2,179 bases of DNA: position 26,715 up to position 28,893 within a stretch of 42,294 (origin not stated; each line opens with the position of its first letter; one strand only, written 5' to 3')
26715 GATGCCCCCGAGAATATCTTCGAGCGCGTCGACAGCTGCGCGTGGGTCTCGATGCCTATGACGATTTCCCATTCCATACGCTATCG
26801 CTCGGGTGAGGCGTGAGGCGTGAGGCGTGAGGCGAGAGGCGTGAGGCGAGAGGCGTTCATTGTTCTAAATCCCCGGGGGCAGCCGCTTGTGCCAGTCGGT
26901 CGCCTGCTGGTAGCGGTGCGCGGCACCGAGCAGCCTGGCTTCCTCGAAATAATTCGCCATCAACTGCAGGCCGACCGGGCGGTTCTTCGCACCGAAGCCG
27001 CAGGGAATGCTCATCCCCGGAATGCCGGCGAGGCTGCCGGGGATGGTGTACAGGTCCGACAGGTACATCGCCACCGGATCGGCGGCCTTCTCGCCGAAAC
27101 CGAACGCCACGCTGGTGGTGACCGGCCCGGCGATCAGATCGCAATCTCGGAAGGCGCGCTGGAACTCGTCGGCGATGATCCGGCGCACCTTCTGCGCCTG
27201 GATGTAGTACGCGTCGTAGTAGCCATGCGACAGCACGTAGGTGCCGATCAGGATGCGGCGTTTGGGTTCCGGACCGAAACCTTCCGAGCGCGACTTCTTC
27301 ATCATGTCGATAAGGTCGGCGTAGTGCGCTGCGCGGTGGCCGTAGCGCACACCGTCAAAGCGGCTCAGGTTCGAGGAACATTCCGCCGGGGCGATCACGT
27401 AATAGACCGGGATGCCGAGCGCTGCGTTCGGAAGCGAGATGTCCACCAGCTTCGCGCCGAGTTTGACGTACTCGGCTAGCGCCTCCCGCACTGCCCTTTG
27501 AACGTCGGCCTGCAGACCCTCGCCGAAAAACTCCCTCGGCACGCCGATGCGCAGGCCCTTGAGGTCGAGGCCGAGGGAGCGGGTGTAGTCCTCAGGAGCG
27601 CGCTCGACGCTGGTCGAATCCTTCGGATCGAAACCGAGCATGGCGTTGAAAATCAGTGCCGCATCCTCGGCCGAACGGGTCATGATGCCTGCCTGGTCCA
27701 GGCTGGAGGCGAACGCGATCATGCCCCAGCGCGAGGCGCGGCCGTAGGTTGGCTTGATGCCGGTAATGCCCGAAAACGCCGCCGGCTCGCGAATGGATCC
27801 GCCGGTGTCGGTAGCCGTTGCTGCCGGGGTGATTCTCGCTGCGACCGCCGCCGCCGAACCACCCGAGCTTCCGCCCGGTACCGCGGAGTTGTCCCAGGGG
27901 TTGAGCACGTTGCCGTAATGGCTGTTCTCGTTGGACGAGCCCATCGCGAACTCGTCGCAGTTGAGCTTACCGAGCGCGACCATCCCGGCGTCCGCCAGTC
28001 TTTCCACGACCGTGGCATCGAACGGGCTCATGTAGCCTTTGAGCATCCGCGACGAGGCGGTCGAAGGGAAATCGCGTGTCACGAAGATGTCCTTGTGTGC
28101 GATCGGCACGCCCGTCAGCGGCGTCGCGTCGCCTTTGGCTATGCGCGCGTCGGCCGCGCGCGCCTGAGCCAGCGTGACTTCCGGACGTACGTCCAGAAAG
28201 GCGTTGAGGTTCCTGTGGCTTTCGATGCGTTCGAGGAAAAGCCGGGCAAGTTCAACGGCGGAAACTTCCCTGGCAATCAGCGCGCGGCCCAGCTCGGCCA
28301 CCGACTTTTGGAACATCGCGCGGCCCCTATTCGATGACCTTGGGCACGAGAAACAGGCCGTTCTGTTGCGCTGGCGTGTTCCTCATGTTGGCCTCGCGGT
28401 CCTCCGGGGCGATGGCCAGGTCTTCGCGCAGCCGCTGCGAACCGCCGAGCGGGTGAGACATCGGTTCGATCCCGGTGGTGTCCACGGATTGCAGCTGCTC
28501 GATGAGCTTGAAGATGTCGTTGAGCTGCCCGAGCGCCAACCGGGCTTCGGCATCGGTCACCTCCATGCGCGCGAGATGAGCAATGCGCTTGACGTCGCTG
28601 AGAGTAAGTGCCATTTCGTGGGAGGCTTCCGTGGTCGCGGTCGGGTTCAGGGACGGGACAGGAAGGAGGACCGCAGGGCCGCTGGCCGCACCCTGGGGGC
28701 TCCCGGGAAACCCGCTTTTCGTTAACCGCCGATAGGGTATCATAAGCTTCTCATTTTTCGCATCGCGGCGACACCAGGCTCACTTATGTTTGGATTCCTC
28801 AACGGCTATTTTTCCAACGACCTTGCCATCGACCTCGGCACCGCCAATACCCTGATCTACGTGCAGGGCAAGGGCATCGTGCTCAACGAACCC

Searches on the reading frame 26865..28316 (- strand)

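Call 55: search_protein_families(library=pfam, proteins=[window:26865-28316:-])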
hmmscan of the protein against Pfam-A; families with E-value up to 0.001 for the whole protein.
window:26865-28316:- (483 aa): 1 family
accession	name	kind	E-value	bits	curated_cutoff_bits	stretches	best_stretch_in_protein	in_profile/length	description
PF01425.27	Amidase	-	1.2e-140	470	27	1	22-463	1-445/445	Amidase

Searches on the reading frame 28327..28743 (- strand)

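Call 72: search_protein_families(library=pfam, proteins=[window:28327-28743:-])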
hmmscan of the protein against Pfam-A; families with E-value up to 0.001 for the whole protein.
window:28327-28743:- (138 aa): 1 family
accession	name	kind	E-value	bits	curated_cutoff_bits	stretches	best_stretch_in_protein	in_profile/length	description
PF02686.20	GatC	-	4.9e-19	68.7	23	1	63-133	2-66/66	Glu-tRNAGln amidotransferase C subunit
